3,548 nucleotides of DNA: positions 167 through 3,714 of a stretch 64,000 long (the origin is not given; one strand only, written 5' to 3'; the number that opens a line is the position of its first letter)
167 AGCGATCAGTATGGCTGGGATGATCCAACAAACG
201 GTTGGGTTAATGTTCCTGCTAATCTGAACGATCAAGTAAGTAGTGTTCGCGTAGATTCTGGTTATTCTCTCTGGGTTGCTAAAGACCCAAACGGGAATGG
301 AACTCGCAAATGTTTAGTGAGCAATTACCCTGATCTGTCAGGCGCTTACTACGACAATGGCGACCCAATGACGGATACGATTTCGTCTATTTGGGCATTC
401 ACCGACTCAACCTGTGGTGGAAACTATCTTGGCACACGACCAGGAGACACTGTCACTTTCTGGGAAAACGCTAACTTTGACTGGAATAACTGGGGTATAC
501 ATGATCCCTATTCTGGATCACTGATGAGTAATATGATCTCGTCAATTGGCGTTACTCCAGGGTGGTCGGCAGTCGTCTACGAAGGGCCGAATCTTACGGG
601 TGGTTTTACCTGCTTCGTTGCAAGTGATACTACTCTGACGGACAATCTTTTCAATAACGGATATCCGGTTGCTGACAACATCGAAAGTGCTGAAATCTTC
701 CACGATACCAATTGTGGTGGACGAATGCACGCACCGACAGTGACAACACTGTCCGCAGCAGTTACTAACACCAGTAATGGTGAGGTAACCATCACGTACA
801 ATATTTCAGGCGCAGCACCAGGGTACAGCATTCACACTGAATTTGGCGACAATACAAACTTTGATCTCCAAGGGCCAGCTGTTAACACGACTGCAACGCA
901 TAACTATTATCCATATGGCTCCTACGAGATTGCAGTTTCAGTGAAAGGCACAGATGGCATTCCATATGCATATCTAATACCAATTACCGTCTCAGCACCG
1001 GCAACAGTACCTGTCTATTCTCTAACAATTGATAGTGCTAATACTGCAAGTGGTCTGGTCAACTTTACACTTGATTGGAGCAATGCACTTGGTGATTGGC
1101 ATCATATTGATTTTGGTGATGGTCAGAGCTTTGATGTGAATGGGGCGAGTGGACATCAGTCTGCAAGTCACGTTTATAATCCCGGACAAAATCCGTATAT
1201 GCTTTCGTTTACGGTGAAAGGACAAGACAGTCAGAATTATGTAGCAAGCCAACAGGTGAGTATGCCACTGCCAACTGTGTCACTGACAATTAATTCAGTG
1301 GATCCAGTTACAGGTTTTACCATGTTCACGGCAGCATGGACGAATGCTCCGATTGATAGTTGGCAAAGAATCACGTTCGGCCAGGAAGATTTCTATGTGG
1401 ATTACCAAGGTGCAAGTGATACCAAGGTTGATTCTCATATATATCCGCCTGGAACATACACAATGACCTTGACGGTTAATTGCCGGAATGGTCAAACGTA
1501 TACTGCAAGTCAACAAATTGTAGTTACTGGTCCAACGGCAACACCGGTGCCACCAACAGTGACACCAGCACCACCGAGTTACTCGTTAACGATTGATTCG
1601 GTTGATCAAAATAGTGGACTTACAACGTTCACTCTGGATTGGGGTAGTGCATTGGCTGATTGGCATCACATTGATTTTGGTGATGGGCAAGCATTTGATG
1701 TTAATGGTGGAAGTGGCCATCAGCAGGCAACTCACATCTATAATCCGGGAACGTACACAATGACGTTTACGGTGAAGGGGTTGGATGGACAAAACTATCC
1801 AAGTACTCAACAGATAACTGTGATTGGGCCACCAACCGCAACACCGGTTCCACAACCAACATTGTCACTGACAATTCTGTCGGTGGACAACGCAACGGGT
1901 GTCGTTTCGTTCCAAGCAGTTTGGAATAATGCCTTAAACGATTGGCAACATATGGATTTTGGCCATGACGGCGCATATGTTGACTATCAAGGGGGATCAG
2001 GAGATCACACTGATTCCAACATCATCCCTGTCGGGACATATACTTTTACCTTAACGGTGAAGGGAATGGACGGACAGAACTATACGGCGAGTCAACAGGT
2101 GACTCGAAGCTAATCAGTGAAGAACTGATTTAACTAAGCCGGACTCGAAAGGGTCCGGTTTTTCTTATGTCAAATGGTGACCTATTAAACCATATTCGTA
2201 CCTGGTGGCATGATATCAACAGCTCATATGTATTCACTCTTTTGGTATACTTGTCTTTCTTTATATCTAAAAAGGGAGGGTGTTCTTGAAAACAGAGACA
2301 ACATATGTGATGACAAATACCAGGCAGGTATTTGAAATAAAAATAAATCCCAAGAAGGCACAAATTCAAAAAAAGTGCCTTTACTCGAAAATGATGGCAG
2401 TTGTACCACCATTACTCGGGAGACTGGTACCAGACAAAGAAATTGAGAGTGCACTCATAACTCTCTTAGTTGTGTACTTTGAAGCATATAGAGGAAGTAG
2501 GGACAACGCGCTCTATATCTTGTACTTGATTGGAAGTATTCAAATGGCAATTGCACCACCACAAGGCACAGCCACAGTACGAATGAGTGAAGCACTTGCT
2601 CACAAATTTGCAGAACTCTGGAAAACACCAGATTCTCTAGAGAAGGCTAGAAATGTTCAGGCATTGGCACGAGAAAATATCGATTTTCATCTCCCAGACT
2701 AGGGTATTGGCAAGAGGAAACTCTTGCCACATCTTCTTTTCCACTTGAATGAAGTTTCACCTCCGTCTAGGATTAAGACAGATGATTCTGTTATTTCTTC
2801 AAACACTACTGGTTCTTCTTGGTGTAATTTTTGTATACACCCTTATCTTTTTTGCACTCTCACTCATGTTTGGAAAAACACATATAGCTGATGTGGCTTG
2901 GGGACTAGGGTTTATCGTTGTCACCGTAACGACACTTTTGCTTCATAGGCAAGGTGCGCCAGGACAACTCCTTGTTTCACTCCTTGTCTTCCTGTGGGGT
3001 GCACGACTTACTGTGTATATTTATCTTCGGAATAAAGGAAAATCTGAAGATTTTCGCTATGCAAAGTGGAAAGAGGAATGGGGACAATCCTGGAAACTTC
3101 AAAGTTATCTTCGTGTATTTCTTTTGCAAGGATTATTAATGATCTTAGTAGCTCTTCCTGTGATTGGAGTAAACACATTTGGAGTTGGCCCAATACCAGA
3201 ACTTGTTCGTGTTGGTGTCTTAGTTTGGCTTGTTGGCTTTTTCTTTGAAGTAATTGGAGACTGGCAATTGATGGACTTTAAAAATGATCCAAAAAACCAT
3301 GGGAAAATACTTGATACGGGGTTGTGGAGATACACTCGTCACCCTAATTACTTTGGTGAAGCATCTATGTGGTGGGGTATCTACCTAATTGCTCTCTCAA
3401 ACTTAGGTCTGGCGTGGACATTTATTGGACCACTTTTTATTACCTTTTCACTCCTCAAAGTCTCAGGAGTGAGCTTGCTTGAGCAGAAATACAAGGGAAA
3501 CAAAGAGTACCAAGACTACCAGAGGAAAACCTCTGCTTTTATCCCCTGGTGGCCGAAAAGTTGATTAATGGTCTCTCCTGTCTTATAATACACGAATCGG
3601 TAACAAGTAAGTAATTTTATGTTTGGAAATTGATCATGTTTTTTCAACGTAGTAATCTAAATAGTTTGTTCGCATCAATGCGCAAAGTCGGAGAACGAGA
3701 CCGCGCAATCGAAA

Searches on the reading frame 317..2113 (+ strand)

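Call 24: search_protein_families(library=pfam, proteins=[window:317-2113:+], max_evalue=0.001)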
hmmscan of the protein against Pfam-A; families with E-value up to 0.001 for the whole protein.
window:317-2113:+ (598 aa): 4 families
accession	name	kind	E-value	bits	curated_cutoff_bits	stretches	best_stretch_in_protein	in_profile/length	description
PF22352.2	K319L-like_PKD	-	2.6e-09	37.4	27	0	571-596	58-83/84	K319L-like, PKD domain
PF18911.6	PKD_4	-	4.3e-09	36.8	27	0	452-502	39-85/85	PKD domain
PF00801.26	PKD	-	1.3e-05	25.5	23.5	0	441-491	35-70/80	PKD domain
PF02010.21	REJ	-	0.00088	18.4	25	0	368-404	42-78/452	REJ domain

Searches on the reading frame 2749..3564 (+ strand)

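Call 24: search_protein_families(library=pfam, proteins=[window:2749-3564:+], max_evalue=0.001)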
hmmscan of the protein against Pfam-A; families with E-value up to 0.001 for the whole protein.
window:2749-3564:+ (271 aa): 3 families
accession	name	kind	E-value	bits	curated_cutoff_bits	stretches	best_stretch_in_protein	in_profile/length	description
PF06966.17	DUF1295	-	7.4e-73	245.3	20.4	1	34-261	1-235/235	Protein of unknown function (DUF1295)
PF02544.21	Steroid_dh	-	1.9e-11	44.6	22.6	1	154-267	43-148/150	3-oxo-5-alpha-steroid 4-dehydrogenase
PF04191.18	PEMT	-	1e-06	29.6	25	1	159-234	14-89/105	Phospholipid methyltransferase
